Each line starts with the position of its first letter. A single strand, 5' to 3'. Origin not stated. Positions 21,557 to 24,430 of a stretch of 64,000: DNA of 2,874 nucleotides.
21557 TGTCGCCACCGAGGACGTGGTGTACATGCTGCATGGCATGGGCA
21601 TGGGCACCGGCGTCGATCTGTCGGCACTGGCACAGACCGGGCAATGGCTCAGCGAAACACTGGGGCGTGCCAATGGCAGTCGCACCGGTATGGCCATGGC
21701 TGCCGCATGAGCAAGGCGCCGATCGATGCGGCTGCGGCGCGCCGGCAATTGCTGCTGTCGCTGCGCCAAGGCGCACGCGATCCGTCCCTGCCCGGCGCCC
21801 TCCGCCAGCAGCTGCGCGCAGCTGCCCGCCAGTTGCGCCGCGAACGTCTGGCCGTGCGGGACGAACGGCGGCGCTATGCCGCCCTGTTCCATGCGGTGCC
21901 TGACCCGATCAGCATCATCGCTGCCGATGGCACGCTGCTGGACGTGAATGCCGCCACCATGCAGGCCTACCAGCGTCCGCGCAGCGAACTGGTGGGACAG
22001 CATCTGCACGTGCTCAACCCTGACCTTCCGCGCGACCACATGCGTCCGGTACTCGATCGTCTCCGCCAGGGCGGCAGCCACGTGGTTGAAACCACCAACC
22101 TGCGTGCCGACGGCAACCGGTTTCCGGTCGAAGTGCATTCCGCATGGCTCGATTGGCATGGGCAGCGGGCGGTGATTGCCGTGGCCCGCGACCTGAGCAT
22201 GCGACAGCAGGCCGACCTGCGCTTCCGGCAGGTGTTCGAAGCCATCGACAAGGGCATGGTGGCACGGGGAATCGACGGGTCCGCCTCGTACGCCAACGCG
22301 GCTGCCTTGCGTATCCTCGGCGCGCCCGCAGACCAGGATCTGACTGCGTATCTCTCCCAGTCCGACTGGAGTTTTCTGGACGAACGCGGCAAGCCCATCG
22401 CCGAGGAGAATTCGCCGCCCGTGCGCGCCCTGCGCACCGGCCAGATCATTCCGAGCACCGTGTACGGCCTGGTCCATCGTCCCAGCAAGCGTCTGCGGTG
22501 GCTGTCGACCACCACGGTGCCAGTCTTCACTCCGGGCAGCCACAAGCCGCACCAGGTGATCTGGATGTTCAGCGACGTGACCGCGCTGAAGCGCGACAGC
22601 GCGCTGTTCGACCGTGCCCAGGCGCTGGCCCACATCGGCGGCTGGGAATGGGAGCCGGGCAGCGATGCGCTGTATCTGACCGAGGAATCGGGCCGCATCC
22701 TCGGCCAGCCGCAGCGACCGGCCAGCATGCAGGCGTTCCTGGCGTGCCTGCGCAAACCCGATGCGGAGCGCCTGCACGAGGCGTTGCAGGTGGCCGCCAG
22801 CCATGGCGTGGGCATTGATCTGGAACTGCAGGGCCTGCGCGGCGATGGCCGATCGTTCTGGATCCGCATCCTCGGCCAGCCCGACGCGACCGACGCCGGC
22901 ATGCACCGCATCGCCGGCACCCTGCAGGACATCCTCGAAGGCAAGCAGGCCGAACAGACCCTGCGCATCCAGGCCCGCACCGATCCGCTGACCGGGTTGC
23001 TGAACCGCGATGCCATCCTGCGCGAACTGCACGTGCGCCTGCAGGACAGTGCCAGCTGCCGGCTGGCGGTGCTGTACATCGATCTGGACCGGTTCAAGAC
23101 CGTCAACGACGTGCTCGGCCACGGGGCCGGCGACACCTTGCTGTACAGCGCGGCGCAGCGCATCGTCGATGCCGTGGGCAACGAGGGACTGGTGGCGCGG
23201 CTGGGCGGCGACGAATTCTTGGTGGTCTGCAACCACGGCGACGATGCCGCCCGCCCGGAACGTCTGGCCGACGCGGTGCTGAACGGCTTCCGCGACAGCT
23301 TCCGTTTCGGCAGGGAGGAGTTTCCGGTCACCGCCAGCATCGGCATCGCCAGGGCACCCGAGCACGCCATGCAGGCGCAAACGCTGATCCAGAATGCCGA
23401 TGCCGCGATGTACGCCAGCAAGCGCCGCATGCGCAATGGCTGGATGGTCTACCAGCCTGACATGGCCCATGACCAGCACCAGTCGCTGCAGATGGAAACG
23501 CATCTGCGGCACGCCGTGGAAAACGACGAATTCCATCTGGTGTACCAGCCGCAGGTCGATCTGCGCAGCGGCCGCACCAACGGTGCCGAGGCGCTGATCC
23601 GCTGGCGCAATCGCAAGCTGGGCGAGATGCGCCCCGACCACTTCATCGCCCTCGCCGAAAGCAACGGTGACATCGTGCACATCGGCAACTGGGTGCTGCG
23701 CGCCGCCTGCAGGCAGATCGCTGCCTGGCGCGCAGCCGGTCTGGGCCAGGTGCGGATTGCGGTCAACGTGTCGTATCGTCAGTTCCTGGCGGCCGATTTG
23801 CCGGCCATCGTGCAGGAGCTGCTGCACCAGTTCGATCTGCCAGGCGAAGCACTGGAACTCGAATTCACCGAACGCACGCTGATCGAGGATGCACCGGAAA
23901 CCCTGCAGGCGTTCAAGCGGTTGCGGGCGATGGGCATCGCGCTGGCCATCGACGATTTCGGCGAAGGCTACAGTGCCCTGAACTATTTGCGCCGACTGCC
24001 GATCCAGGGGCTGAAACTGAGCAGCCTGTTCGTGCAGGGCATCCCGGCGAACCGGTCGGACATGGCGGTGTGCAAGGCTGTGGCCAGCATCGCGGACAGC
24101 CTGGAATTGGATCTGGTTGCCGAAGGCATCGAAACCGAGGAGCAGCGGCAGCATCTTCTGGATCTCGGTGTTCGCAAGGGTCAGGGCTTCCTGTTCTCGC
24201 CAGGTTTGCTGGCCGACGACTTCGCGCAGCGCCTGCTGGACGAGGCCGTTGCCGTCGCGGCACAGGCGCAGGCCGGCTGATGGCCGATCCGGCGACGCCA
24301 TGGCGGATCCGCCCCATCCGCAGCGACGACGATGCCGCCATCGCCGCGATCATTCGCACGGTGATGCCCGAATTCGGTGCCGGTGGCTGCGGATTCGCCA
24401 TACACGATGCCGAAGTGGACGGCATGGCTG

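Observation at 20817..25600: Leucine-catabolic operon extended by a PAS-GGDEF-EAL protein, a GNAT and an SDR, all with overlapping start/stop codons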

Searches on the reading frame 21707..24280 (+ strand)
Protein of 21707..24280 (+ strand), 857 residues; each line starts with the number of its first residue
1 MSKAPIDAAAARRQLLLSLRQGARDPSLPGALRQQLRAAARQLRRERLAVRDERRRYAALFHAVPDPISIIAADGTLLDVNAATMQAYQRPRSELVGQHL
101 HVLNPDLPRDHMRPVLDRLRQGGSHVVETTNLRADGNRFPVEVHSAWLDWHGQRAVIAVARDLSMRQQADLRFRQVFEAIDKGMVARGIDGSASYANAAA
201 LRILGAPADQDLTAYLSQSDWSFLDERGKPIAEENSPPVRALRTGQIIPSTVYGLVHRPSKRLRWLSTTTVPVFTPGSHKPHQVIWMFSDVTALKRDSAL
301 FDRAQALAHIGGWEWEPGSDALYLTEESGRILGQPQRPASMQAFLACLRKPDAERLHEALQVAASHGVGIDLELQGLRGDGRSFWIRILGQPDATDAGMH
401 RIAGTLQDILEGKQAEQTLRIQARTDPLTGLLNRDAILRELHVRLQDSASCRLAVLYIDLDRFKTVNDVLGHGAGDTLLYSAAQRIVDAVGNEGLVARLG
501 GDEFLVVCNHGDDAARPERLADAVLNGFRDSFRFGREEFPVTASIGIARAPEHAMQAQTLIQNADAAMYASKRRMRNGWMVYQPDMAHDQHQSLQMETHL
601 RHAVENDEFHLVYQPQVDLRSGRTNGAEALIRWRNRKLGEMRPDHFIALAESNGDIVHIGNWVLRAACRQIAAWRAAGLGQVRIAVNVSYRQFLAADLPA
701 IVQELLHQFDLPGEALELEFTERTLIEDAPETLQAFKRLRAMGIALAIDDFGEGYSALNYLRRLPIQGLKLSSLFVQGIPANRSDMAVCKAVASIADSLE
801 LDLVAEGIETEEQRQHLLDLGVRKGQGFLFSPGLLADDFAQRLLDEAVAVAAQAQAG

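Call 5: search_protein_families(library=pfam, proteins=[window:21707-24280:+])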
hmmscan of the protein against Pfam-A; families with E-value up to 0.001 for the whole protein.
window:21707-24280:+ (857 aa): 7 families
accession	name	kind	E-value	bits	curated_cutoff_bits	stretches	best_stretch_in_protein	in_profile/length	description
PF00563.25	EAL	-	4.3e-66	223.1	31.3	1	599-832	3-235/236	EAL domain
PF00990.26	GGDEF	-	1.1e-38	132.9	23.8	1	424-577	2-160/161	Diguanylate cyclase, GGDEF domain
PF13426.13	PAS_9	-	6.9e-18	65.3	27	1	65-164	1-102/103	PAS domain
PF00989.32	PAS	-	7.6e-18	65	22.6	1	56-162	2-112/113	PAS fold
PF08448.16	PAS_4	-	4.9e-17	62.6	23.1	1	61-167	1-109/110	PAS fold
PF13188.13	PAS_8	-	4.2e-10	39.6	21.8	0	55-108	1-55/65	PAS domain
PF08447.18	PAS_3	-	3.5e-05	24.4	25.6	0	324-405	4-88/89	PAS fold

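Call 12: find_encoding_contigs(protein=window:21707-24280:+, flank=10000, max_places=6)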
Protein window:21707-24280:+ (857 aa): 1 contig read that carries it; 1 place shown.
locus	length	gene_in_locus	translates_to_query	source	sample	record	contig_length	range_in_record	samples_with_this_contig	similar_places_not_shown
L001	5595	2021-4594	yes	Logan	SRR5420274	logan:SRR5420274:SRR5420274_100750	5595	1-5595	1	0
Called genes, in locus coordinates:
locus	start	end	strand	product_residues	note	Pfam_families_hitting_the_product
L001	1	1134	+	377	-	?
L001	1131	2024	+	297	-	PF00682:HMGL-like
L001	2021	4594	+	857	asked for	PF00989:PAS, PF08448:PAS_4, PF13188:PAS_8 (faint), PF13426:PAS_9, PF00990:GGDEF, PF00563:EAL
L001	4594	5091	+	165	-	PF00583:Acetyltransf_1, PF13673:Acetyltransf_10 (weak), PF13508:Acetyltransf_7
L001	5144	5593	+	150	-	?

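Call 13: find_homologous_proteins(query=window:21707-24280:+, max_evalue=1e-50)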
Query window:21707-24280:+ (857 aa): 2687 proteins with E <= 1e-50 among 8000 candidates; the best 120 are listed.
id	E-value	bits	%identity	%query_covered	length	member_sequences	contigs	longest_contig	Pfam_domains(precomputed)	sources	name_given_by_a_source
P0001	0.0e+0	1842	96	100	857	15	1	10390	PF13426.14,PF13188.14,PF08448.17,PF00563.26,PF00989.32,PF00990.27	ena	-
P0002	0.0e+0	1376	74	98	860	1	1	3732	PF13426.14,PF13188.14,PF08448.17,PF00563.26,PF00989.32,PF00990.27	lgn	-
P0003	0.0e+0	1124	61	98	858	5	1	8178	PF08447.19,PF13426.14,PF13188.14,PF08448.17,PF00563.26,PF00989.32,PF00990.27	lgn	-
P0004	0.0e+0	1121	62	98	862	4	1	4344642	PF08447.19,PF13426.14,PF13188.14,PF08448.17,PF00563.26,PF00989.32,PF00990.27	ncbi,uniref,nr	ncbi:EAL domain-containing protein [Luteimonas sp. R10]|uniref:sensor domain-containing protein n=1 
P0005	0.0e+0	1109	61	97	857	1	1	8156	PF13426.14,PF13188.14,PF08448.17,PF00563.26,PF00989.32,PF00990.27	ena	-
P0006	0.0e+0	1108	61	98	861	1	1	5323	PF13426.14,PF13188.14,PF08448.17,PF00563.26,PF00989.32,PF00990.27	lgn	-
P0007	0.0e+0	1108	61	98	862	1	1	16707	PF13426.14,PF13188.14,PF08448.17,PF00563.26,PF00989.32,PF00990.27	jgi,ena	-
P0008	0.0e+0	1103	61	97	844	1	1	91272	PF08447.19,PF13426.14,PF13188.14,PF08448.17,PF00563.26,PF00989.32,PF00990.27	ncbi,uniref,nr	ncbi:EAL domain-containing protein [Luteimonas aestuarii]|uniref:EAL domain-containing protein n=1 T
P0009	0.0e+0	1102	61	98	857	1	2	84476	PF08447.19,PF13426.14,PF13188.14,PF08448.17,PF00563.26,PF00989.32,PF00990.27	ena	-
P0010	0.0e+0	1101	62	96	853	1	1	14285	PF13426.14,PF13188.14,PF08448.17,PF00563.26,PF00989.32,PF00990.27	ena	-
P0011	0.0e+0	1100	61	98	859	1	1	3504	PF08447.19,PF13426.14,PF13188.14,PF08448.17,PF00563.26,PF00989.32,PF00990.27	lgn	-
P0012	0.0e+0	1098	61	97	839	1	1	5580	PF08447.19,PF13426.14,PF13188.14,PF08448.17,PF00563.26,PF00989.32,PF00990.27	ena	-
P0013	0.0e+0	1098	62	96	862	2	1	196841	PF08447.19,PF13426.14,PF13188.14,PF08448.17,PF00563.26,PF00989.32,PF00990.27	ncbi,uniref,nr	ncbi:EAL domain-containing protein [Luteimonas sp. RD2P54]|uniref:EAL domain-containing protein n=1 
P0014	0.0e+0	1097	61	96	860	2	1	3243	PF08447.19,PF13426.14,PF13188.14,PF08448.17,PF00563.26,PF00989.32,PF00990.27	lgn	-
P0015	0.0e+0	1096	62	97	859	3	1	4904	PF08447.19,PF13426.14,PF13188.14,PF08448.17,PF00563.26,PF00989.32,PF00990.27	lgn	-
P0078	0.0e+0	1075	59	97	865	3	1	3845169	PF13426.14,PF13188.14,PF08448.17,PF00563.26,PF00989.32,PF00990.27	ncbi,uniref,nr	ncbi:EAL domain-containing protein [Pseudoxanthomonas sp. SL93]|uniref:sensor domain-containing prot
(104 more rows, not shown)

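Call 14: find_encoding_contigs(protein=P0004, flank=10000, max_places=2)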
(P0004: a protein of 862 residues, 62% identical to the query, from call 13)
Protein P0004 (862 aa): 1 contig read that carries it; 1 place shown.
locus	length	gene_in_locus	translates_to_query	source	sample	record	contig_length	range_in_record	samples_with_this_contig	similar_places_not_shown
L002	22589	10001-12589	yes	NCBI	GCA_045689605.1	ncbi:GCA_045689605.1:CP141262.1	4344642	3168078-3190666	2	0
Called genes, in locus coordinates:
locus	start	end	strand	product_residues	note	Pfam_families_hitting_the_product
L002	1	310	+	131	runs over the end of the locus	-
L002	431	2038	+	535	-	PF01039:Carboxyl_trans, PF03255:ACCA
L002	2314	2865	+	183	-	PF04519:Bactofilin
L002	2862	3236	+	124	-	-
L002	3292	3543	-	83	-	PF20228:DUF6587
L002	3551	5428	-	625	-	PF01926:MMR_HSR1, PF02421:FeoB_N, PF07670:Gate, PF07664:FeoB_C, PF07670:Gate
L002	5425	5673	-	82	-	PF04023:FeoA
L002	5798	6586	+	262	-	PF00378:ECH_1, PF16113:ECH_2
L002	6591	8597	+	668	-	PF00289:Biotin_carb_N, PF02222:ATP-grasp (weak), PF02786:CPSase_L_D2, PF07478:Dala_Dala_lig_C, PF02785:Biotin_carb_C, PF21139:BT_MCC_alpha, PF00364:Biotin_lipoyl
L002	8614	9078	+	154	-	PF00583:Acetyltransf_1, PF13673:Acetyltransf_10 (weak), PF13508:Acetyltransf_7 (weak)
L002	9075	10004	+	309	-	PF00682:HMGL-like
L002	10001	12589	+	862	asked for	PF00989:PAS, PF08448:PAS_4 (weak), PF13188:PAS_8 (weak), PF13426:PAS_9, PF08447:PAS_3 (weak), PF00990:GGDEF, PF00563:EAL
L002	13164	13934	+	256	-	PF00106:adh_short, PF08659:KR, PF13561:adh_short_C2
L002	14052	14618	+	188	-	PF08207:EFP_N, PF01132:EFP, PF09285:Elong-fact-P_C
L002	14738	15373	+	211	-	PF00929:RNase_T, PF16473:Rv2179c-like (faint)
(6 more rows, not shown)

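Call 15: find_encoding_contigs(protein=P0078, flank=10000, max_places=2)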
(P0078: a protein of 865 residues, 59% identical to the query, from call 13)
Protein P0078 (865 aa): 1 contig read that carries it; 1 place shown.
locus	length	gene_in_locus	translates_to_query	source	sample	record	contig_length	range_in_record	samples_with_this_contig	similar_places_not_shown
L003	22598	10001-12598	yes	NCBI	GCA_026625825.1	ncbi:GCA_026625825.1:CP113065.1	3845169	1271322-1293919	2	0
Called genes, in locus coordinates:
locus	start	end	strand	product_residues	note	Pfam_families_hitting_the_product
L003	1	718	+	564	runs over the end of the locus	PF00012:HSP70, PF06723:MreB_Mbl, PF00012:HSP70, PF02782:FGGY_C (weak)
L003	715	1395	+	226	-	PF00226:DnaJ (weak)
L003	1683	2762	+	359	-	-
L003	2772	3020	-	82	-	PF20228:DUF6587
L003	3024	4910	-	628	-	PF01926:MMR_HSR1, PF02421:FeoB_N, PF07670:Gate, PF07664:FeoB_C, PF07670:Gate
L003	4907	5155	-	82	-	PF04023:FeoA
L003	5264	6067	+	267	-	PF00378:ECH_1, PF16113:ECH_2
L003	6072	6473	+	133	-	PF00903:Glyoxalase, PF18029:Glyoxalase_6 (faint)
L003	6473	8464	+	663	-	PF00289:Biotin_carb_N, PF02222:ATP-grasp (weak), PF02786:CPSase_L_D2, PF07478:Dala_Dala_lig_C, PF02785:Biotin_carb_C, PF25973:BSH_CzcB (faint), PF21139:BT_MCC_alpha, PF00364:Biotin_lipoyl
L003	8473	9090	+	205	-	-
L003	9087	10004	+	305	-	PF00682:HMGL-like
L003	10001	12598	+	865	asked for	PF00989:PAS, PF08448:PAS_4 (weak), PF13188:PAS_8 (weak), PF13426:PAS_9, PF00989:PAS (weak), PF13188:PAS_8 (weak), PF00990:GGDEF, PF00563:EAL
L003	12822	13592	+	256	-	PF00106:adh_short, PF08659:KR, PF23441:SDR (faint), PF13561:adh_short_C2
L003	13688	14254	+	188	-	PF08207:EFP_N, PF01132:EFP, PF09285:Elong-fact-P_C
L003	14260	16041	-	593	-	PF25226:DUF7844, PF13387:Lnb_N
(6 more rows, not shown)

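Call 38: search_solved_structures(query=window:21707-24280:+, max_evalue=1e-10)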
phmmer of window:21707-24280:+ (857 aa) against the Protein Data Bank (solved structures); distinct sequences matched with E-value up to 1e-10: 81 (the best 60 are shown).
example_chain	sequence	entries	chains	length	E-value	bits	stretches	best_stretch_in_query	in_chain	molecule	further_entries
5m3c_A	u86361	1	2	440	9.8e-94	318.3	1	425-853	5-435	Diguanylate cyclase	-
4rnh_A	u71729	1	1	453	8.2e-90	305.4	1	423-841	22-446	Motility regulator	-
4rnf_A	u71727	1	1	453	1.7e-88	301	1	423-841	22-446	Motility regulator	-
9clo_A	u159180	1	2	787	8.1e-68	232.6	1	409-839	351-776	Oxygen sensor protein DosP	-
9bgv_A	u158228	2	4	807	8.8e-68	232.5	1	409-839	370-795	Oxygen sensor protein DosP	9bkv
9cmf_A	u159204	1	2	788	9.7e-68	232.4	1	409-839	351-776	Oxygen sensor protein DosP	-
9cdr_A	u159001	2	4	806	1.1e-67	232.2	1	409-838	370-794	Oxygen sensor protein DosP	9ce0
8arv_A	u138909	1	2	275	1e-61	212.4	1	593-843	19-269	Bifunctional diguanylate cyclase/phosphodiesterase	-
2r6o_A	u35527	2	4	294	3.2e-56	194.2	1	589-847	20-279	Putative diguanylate cyclase/phosphodiesterase (GGDEF & EAL domains) | PUTATIVE DIGUANYLATE CYCLASE/PHOSPHODIESTERASE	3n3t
4rni_A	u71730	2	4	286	8.1e-56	192.9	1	591-841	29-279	Motility regulator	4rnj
4hu3_A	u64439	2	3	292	3.4e-51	177.6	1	576-839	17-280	Oxygen sensor protein DosP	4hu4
5m1t_A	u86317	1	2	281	3.3e-50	174.3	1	589-837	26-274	MucR Phosphodiesterase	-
4hjf_A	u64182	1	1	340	3.8e-47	164.2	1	553-849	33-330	GGDEF family protein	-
5yrp_A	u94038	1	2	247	1e-46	162.8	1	609-840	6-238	Sensory box/response regulator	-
5xgb_A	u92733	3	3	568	1.1e-45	159.4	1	376-830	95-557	Uncharacterized protein | Uncharacterized protein PA0861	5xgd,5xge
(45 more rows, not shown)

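Call 41: search_protein_families(library=ncbifam, proteins=[window:21707-24280:+], max_evalue=0.00001)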
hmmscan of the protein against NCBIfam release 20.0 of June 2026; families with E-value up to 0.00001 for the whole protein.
window:21707-24280:+ (857 aa): 31 families (the best 25 are shown)
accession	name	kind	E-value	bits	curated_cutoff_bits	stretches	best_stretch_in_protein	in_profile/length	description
NF045675.1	PhdiestaseDibA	equivalog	8.6e-122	407.5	980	1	405-837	185-619/623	phosphodiesterase DibA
NF007474.0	PRK10060.1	equivalog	1.5e-112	377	782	1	407-843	221-654/663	cyclic di-GMP phosphodiesterase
NF008467.0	PRK11359.1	equivalog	2.7e-101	339.9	857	1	410-840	363-789/800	oxygen-sensing cyclic-di-GMP phosphodiesterase DosP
NF053781.1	cdiGMPphdstlr2612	equivalog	7.6e-96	322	1600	1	352-841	768-1263/1268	Tlr1612 family c-di-GMP phosphodiesterase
NF052458.1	PhdiestGepA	equivalog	1.2e-90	304.9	1200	1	416-838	418-836/840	phosphodiesterase GepA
NF008807.1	PRK11829.1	equivalog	2.5e-85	287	733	1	420-850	240-669/670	biofilm formation regulator HmsP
NF007298.0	PRK09776.1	equivalog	2.2e-64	217.9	1135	1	406-827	667-1090/1111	diguanylate cyclase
NF007839.0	PRK10551.1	equivalog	5.4e-45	153.9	461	1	597-843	265-510/518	cyclic di-GMP phosphodiesterase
NF007423.1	PRK09966.1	equivalog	2.3e-43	148.6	325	1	414-572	230-390/390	diguanylate cyclase DgcN/YfiN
NF052596.1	RR_EAL_PvrR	equivalog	2.1e-36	125.4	580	1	587-848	133-394/398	response regulator cyclic di-GMP phosphodiesterase PvrR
TIGR00254.1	GGDEF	domain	1e-31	109.9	37.4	1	420-581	2-166/168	diguanylate cyclase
NF045673.1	c-di-GMPRcptLapD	equivalog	1.6e-31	109.4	1020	1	413-831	226-642/647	cyclic di-GMP receptor LapD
NF007380.0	PRK09894.1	equivalog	4.1e-30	105.2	256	1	417-584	123-289/296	diguanylate cyclase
NF038266.1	diguan_SiaD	equivalog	1.2e-27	97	290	1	401-577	74-250/252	biofilm regulation diguanylate cyclase SiaD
NF007135.0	PRK09581.1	equivalog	3.7e-27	95.3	474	1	414-578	284-451/457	PleD family two-component system response regulator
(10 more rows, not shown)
